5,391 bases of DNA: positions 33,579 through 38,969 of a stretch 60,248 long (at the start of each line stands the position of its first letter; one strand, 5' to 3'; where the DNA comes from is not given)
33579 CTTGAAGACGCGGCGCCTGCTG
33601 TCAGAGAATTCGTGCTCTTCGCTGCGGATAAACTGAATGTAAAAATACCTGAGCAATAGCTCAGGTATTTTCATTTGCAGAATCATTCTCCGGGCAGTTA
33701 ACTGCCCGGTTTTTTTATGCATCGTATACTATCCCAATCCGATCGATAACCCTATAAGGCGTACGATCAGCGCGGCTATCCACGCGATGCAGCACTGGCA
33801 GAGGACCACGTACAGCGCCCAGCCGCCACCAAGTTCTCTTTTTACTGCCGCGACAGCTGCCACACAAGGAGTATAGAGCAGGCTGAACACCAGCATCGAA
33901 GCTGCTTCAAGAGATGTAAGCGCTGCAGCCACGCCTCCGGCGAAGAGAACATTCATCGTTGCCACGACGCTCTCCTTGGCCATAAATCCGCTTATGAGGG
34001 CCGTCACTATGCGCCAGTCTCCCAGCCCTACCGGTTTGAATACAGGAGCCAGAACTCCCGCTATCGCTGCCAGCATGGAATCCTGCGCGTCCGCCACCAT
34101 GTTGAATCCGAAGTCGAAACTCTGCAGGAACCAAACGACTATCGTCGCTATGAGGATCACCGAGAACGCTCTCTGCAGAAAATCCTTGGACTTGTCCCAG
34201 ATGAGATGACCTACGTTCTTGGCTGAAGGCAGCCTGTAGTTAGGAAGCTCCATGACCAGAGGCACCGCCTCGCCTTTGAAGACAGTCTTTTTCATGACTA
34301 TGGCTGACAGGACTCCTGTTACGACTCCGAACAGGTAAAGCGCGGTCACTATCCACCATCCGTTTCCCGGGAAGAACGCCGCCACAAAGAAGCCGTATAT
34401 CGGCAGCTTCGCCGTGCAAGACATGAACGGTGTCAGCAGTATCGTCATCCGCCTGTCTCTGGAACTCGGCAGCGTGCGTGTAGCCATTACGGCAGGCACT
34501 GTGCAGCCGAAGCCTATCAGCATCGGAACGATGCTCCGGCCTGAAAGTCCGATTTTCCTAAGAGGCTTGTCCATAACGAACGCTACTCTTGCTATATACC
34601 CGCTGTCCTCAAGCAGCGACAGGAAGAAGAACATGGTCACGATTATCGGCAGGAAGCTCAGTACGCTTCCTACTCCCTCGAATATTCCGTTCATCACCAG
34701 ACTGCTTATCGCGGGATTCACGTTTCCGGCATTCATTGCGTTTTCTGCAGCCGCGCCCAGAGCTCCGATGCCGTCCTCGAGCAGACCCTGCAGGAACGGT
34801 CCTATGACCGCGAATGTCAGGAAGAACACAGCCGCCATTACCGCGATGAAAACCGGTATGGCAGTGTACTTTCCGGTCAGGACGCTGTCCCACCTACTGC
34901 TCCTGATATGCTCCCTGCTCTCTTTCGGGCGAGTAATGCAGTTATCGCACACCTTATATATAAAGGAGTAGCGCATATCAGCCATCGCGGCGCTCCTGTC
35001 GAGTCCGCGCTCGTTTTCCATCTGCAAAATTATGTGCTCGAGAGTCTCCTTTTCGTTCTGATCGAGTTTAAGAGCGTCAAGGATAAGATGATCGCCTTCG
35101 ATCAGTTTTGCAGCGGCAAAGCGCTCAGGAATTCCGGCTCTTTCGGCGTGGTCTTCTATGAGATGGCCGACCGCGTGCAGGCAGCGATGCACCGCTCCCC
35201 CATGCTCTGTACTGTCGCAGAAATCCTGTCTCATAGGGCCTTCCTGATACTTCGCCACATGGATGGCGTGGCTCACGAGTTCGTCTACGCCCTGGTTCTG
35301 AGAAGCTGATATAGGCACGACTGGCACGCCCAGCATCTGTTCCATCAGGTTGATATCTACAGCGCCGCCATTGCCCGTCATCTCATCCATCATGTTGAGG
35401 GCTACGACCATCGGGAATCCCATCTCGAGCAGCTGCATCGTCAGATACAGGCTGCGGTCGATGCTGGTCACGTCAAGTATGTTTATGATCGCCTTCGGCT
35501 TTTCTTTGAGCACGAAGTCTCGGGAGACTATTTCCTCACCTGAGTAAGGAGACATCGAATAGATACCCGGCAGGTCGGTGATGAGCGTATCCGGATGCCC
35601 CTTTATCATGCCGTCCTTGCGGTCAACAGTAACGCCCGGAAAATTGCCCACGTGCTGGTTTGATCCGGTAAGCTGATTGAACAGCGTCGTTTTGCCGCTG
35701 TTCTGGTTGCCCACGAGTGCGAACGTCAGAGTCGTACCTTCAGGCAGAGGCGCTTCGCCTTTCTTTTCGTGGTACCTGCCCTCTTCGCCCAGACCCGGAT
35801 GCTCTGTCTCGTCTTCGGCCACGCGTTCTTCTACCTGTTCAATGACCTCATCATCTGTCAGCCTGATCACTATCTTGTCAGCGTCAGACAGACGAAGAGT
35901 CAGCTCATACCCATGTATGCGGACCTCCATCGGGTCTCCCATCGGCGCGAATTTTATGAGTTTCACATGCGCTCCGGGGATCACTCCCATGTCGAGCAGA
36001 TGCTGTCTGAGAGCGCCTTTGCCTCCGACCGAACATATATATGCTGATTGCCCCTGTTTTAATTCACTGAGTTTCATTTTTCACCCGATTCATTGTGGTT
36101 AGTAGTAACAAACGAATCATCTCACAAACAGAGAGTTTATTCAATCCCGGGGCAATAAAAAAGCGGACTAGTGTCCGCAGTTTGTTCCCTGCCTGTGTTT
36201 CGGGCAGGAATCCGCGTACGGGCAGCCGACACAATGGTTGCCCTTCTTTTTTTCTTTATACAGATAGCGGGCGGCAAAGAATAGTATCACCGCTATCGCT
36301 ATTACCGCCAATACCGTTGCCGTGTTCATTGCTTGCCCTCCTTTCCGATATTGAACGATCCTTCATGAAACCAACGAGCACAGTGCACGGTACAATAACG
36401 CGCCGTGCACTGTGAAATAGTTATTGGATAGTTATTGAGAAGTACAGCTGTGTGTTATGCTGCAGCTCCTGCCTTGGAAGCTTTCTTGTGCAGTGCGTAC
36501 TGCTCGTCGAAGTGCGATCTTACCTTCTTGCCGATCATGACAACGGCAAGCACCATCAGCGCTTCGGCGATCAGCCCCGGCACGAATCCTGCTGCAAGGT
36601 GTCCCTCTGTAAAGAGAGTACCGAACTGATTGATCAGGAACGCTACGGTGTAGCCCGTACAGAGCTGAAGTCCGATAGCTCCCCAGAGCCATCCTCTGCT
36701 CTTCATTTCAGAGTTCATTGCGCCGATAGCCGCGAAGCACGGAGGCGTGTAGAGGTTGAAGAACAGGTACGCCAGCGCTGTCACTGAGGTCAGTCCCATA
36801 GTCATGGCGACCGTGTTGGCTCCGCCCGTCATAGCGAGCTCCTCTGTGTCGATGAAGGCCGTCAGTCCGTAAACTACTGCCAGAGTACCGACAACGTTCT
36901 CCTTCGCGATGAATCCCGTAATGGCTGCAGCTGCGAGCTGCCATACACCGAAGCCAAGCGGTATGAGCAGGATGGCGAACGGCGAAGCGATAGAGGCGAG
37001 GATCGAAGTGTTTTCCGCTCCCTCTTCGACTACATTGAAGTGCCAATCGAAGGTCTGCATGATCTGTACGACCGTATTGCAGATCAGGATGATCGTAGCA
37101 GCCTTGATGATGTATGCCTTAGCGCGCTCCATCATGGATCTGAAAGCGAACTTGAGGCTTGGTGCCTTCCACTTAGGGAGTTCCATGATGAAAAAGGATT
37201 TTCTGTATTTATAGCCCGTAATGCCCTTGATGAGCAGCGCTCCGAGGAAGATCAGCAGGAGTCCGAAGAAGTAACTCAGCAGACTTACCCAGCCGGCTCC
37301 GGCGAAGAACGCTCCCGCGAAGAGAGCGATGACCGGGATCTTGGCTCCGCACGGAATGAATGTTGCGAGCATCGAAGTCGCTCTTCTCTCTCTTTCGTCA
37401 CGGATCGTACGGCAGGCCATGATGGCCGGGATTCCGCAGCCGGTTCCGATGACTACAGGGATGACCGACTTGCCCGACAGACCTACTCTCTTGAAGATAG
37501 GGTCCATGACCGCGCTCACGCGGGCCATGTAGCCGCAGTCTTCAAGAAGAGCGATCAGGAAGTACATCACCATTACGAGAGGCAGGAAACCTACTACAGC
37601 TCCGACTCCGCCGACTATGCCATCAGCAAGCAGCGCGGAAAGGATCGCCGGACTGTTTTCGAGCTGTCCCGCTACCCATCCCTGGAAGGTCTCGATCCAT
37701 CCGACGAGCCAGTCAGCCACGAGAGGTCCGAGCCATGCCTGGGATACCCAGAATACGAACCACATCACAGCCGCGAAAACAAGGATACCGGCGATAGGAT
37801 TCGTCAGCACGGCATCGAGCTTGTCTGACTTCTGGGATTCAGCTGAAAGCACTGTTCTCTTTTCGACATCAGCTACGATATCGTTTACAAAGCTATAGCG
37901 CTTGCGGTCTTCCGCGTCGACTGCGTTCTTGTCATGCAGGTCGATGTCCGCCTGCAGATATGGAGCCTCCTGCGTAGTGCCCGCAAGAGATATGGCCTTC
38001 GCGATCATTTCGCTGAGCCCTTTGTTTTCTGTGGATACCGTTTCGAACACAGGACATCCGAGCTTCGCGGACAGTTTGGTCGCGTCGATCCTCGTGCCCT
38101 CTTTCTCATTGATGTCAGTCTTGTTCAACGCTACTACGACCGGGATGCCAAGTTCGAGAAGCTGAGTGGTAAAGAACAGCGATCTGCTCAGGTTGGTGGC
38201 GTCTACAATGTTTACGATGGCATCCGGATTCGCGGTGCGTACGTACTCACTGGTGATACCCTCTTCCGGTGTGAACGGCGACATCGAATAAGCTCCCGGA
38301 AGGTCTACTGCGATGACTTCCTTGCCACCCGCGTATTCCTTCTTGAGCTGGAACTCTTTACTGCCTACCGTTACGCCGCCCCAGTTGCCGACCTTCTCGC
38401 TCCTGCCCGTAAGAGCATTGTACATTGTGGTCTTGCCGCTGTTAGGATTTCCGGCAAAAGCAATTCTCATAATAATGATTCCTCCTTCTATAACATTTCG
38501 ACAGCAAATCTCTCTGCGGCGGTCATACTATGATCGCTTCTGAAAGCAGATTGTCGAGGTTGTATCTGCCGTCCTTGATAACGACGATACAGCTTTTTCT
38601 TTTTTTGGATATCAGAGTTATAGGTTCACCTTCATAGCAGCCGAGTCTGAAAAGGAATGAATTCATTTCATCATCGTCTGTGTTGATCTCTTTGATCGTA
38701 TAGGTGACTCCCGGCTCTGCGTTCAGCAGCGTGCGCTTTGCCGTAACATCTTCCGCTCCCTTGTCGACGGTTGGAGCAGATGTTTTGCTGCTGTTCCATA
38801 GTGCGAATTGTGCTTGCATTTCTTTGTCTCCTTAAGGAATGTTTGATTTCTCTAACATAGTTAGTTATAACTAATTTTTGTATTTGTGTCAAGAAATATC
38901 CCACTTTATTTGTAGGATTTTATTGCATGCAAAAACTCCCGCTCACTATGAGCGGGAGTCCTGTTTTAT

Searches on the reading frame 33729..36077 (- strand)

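Call 34: search_protein_families(library=pfam, proteins=[window:33729-36077:-], max_evalue=0.0001)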
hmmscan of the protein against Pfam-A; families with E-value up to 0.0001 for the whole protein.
window:33729-36077:- (782 aa): 7 families
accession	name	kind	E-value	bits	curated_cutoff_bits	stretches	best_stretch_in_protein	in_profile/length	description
PF02421.24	FeoB_N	-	3.4e-62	209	27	1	118-270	2-155/156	Ferrous iron transport protein B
PF07670.19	Gate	-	2.4e-37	128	29.6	2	472-567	1-103/104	Nucleoside recognition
PF04023.20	FeoA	-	7.3e-21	74.5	23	1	1-72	1-73/74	FeoA domain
PF07664.17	FeoB_C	-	1.9e-19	69.6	26.6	1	577-629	1-54/54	Ferrous iron transport protein B C terminus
PF01926.29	MMR_HSR1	-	5.6e-17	62.3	21.9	1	119-228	2-112/113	50S ribosome-binding GTPase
PF17910.6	FeoB_Cyto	-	1.1e-14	55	23.4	1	293-382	2-90/90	FeoB cytosolic helical domain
PF00009.33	GTP_EFTU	-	6e-05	23.2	26.5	0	213-273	114-184/188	Elongation factor Tu GTP binding domain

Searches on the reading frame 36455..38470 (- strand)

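Call 34: search_protein_families(library=pfam, proteins=[window:36455-38470:-], max_evalue=0.0001)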
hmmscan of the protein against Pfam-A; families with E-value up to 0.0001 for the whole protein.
window:36455-38470:- (671 aa): 4 families
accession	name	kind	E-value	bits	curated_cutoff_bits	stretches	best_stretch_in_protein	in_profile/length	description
PF02421.24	FeoB_N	-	5.1e-54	182.5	27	1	2-158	2-155/156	Ferrous iron transport protein B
PF07670.19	Gate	-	8.2e-28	97.4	29.6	2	293-388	2-104/104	Nucleoside recognition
PF01926.29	MMR_HSR1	-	3.1e-16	59.9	21.9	1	2-117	1-113/113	50S ribosome-binding GTPase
PF07664.17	FeoB_C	-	2.2e-09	37.3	26.6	1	398-449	3-54/54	Ferrous iron transport protein B C terminus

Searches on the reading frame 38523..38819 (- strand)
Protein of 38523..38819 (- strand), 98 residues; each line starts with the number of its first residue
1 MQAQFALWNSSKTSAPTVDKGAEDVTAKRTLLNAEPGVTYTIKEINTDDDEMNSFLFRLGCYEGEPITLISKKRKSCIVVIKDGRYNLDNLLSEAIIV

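Call 34: search_protein_families(library=pfam, proteins=[window:38523-38819:-], max_evalue=0.0001)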
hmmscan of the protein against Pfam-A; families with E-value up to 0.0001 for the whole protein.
window:38523-38819:- (98 aa): 1 family
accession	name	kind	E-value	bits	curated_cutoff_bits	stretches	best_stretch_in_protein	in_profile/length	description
PF04023.20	FeoA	-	5.8e-10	39.5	23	1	30-98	2-72/74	FeoA domain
